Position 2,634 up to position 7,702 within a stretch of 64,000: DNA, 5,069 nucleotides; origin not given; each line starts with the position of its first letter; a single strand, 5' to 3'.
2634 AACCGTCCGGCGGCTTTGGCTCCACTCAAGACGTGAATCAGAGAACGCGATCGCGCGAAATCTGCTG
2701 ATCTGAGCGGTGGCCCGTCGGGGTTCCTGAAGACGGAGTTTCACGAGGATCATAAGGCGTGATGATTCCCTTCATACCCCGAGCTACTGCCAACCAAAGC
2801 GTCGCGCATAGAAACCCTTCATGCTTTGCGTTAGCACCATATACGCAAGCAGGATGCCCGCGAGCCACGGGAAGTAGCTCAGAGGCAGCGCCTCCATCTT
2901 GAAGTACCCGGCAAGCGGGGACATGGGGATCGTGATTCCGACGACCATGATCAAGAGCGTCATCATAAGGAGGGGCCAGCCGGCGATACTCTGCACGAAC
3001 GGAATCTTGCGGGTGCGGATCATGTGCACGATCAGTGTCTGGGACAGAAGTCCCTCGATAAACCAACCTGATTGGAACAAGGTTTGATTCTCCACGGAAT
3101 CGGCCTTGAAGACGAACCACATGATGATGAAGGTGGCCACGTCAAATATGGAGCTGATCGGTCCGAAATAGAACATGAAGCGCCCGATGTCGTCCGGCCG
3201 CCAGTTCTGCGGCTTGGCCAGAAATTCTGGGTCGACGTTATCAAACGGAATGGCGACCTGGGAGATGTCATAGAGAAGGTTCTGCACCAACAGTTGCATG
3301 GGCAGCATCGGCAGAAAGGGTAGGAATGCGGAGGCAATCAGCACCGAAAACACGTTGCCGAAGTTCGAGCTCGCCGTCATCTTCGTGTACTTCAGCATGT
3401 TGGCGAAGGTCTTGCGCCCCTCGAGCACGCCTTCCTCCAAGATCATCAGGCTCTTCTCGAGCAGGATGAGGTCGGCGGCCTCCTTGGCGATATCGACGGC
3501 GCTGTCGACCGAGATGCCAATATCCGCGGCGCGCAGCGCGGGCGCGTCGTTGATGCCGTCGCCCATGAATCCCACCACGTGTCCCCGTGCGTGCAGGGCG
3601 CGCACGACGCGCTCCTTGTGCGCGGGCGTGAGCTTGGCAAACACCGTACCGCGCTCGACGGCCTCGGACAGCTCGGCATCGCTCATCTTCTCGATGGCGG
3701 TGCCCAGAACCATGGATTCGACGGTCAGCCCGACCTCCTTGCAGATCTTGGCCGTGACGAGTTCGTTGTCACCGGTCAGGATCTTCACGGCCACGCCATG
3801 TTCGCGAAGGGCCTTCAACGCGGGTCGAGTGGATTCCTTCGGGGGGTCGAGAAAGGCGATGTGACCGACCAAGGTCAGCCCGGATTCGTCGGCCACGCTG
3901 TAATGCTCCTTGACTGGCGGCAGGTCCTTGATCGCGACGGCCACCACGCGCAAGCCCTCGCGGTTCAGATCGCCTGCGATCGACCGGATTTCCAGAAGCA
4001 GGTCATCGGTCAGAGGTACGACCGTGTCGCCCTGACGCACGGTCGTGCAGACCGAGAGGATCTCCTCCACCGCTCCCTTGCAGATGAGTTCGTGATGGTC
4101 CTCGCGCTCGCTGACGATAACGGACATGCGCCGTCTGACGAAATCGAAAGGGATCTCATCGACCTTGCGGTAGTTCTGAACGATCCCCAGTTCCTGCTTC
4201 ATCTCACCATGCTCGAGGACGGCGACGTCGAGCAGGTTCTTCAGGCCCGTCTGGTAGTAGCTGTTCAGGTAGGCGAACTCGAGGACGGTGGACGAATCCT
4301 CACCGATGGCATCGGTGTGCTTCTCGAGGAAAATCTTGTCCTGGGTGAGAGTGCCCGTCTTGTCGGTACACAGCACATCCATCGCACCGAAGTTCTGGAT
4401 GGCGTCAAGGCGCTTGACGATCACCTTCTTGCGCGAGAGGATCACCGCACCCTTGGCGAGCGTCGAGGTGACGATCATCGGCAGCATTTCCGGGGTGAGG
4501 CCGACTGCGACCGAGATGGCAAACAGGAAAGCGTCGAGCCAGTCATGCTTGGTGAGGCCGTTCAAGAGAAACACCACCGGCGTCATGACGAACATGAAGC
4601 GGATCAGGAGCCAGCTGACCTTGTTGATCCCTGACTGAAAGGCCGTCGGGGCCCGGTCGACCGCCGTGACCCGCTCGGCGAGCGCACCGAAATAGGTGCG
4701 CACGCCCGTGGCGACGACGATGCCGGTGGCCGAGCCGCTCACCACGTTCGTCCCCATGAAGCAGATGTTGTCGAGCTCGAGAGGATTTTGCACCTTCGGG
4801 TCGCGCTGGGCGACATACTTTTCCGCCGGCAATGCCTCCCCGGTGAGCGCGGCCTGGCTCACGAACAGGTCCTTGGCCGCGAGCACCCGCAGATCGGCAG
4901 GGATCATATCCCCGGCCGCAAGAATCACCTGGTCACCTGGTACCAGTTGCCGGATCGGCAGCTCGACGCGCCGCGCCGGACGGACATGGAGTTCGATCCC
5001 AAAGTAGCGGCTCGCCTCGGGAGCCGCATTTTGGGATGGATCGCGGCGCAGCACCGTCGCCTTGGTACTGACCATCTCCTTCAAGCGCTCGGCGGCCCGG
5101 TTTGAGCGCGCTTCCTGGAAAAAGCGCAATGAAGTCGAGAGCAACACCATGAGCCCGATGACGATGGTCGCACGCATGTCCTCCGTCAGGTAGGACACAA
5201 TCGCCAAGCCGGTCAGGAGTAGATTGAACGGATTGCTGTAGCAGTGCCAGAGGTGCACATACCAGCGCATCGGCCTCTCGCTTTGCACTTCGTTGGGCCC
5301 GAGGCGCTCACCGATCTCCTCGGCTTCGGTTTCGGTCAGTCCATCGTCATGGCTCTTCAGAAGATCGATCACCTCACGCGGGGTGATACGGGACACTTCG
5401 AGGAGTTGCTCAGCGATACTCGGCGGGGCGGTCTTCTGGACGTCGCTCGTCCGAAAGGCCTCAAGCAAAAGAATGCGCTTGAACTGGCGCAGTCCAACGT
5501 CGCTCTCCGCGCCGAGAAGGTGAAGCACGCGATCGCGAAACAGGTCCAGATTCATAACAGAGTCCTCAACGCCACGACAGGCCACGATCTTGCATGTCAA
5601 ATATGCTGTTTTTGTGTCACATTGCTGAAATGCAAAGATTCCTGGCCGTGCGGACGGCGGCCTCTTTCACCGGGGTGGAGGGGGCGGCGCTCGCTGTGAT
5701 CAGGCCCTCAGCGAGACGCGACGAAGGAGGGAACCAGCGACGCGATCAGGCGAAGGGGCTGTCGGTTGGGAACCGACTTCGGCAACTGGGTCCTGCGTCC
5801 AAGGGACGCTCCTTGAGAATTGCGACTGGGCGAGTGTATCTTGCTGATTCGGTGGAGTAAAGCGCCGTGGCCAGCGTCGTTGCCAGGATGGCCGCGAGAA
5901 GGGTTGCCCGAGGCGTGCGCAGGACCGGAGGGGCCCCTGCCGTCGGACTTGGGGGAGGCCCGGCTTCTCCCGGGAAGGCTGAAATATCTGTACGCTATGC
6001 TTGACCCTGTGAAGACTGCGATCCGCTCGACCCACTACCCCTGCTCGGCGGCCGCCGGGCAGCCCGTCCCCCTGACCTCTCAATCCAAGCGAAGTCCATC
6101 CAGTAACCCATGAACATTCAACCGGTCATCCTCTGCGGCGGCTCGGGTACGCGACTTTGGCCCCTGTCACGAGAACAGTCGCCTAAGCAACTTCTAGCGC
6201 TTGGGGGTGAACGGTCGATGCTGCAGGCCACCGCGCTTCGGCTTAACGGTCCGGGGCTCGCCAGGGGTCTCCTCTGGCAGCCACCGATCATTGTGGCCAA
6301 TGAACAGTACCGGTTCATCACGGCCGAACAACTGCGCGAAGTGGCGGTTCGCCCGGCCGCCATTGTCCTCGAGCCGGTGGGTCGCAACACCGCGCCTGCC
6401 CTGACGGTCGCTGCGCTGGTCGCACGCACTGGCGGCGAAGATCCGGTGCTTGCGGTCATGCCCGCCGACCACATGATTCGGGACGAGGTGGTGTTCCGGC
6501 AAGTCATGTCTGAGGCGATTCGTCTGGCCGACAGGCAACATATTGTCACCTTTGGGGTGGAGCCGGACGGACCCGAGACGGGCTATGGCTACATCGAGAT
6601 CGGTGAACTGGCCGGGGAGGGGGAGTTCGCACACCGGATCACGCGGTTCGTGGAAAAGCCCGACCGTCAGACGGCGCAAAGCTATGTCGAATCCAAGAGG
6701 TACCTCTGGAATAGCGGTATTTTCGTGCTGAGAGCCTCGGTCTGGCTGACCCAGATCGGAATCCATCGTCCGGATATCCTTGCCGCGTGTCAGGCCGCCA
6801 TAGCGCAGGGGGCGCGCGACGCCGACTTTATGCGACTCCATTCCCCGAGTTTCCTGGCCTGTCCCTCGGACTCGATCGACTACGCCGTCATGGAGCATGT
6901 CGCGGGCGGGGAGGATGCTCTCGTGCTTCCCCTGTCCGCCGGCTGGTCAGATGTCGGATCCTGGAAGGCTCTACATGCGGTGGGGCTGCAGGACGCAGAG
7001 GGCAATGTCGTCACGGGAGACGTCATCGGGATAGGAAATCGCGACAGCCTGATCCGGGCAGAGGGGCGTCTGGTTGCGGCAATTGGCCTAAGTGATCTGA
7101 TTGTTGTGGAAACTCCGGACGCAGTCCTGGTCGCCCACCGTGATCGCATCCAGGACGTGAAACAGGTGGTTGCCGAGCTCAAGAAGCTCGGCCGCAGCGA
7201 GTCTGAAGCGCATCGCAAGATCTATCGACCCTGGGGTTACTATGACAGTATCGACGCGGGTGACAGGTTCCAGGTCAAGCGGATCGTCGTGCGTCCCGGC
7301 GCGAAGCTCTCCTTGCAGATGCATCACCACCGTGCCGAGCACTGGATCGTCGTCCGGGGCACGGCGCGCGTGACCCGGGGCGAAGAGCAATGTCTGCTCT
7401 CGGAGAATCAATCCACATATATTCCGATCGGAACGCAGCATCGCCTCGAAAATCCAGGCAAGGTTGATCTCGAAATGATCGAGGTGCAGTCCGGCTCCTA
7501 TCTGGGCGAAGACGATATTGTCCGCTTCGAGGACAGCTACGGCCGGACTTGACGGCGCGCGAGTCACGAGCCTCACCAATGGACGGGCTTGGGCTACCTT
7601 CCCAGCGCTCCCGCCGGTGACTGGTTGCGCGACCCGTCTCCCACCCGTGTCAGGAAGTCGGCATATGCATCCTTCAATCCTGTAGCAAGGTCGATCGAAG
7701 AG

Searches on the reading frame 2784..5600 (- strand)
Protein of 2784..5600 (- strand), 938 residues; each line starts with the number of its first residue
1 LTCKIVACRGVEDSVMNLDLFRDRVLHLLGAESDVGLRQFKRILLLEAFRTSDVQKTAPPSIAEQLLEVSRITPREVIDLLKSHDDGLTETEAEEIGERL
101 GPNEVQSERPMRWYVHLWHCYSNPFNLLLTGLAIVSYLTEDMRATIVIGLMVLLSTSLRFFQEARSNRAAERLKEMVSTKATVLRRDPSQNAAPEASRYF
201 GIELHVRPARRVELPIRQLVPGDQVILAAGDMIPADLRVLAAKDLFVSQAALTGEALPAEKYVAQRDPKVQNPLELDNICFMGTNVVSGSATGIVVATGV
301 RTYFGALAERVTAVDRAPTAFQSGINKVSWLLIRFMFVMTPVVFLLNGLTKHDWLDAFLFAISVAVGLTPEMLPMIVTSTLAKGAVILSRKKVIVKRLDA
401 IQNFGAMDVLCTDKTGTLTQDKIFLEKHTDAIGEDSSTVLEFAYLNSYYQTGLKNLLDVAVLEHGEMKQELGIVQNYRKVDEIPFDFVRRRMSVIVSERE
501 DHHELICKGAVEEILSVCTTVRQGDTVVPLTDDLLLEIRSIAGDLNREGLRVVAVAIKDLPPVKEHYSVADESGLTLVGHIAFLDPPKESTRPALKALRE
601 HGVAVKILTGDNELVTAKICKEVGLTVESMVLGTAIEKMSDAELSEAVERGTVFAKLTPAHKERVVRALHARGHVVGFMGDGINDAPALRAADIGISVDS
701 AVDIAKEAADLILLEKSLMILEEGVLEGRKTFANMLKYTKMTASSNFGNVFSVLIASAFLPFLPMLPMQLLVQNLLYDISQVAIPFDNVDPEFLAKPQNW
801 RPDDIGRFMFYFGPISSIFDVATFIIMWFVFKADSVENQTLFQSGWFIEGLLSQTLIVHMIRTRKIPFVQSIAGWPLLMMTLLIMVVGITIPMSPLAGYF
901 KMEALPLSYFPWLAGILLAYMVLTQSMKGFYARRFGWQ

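Call 45: search_protein_families(library=ncbifam, proteins=[window:2784-5600:-], max_evalue=0.001)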
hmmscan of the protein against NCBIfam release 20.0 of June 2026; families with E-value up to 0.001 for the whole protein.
window:2784-5600:- (938 aa): 23 families
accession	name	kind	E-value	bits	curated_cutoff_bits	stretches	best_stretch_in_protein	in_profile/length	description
TIGR01524.1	ATPase-IIIB_Mg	equivalog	0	1369.3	610.75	1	56-938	2-867/867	magnesium-translocating P-type ATPase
NF011702.0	PRK15122.1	subfamily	0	1245.8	975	1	73-936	35-904/907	magnesium-translocating P-type ATPase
TIGR01647.1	ATPase-IIIA_H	equivalog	7.8e-126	421.1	615.5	2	209-887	100-748/755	plasma-membrane proton-efflux P-type ATPase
TIGR01522.1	ATPase-IIA2_Ca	equivalog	1e-119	400.7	798.3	1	76-805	11-721/854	calcium-transporting P-type ATPase, PMR1-type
TIGR01116.1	ATPase-IIA1_Ca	equivalog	1.7e-100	337.3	703.4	2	466-805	362-675/799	calcium-translocating P-type ATPase, SERCA-type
TIGR01106.1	ATPase-IIC_X-K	subfamily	5.8e-78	262.8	946.1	3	205-424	145-361/997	Na,H/K antiporter P-type ATPase subunit alpha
TIGR01494.1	ATPase_P-type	subfamily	8.5e-77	258.6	62.3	4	205-447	38-251/478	HAD-IC family P-type ATPase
TIGR01523.1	ATPase-IID_K-Na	equivalog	1.5e-75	254.5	645.05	3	474-769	480-793/997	potassium/sodium efflux P-type ATPase, fungal-type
TIGR01517.1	ATPase-IIB_Ca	equivalog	1.9e-64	218.3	507.05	1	206-920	161-867/882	calcium-translocating P-type ATPase, PMCA-type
TIGR01525.1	ATPase-IB_hvy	subfamily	1.2e-55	189.4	346.25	2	129-627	5-427/560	heavy metal translocating P-type ATPase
TIGR01657.1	P-ATPase-V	hypoth_equivalog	1e-54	185.5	618.25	3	81-425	133-466/1055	ATP13A2 family polyamine export P-type ATPase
TIGR01511.1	ATPase-IB1_Cu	subfamily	1.3e-42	146.4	397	3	651-762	407-514/542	copper-translocating P-type ATPase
TIGR01512.1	ATPase-IB2_Cd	subfamily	1.3e-34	119.8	313.5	3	652-737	366-448/494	cadmium family heavy metal-translocating P-type ATPase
NF008262.1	PRK11033.1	equivalog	9.2e-28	97.1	1005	2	205-631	236-604/731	zinc/cadmium/mercury/lead-transporting ATPase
NF033775.1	P_type_ZntA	exception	8.3e-27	93.8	1240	3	655-737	603-684/732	Zn(II)/Cd(II)/Pb(II) translocating P-type ATPase ZntA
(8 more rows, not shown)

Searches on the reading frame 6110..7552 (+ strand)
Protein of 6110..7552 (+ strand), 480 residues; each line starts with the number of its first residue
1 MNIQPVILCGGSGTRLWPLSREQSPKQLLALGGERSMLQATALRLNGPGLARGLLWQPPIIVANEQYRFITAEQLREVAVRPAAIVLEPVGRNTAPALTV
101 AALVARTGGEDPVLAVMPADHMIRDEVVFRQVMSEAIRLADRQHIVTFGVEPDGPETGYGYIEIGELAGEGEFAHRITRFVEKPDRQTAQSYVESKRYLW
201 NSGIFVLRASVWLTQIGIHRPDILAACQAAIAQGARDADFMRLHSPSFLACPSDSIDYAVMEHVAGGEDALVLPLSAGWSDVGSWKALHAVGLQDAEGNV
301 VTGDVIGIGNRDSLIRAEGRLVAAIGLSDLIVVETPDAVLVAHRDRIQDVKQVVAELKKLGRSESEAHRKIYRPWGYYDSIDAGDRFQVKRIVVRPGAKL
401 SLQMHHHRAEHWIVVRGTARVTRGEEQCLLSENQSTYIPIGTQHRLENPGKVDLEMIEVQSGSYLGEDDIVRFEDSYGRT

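Call 45: search_protein_families(library=ncbifam, proteins=[window:6110-7552:+], max_evalue=0.001)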
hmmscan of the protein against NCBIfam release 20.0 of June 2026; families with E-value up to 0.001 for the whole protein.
window:6110-7552:+ (480 aa): 4 families
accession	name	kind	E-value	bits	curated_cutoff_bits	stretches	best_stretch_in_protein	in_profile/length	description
TIGR01479.1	GMP_PMI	equivalog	4.2e-201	668.8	372.95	1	3-479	1-467/467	mannose-1-phosphate guanylyltransferase/mannose-6-phosphate isomerase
NF012004.0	PRK15460.1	equivalog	1.2e-179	598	859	1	3-479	6-477/478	mannose-1-phosphate guanyltransferase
TIGR03992.1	Arch_glmU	subfamily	6e-06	25.4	292.1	1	4-209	2-170/393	bifunctional sugar-1-phosphate nucleotidylyltransferase/acetyltransferase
TIGR01099.1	galU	equivalog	0.0003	20.5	326.8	0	92-206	101-212/261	UTP--glucose-1-phosphate uridylyltransferase GalU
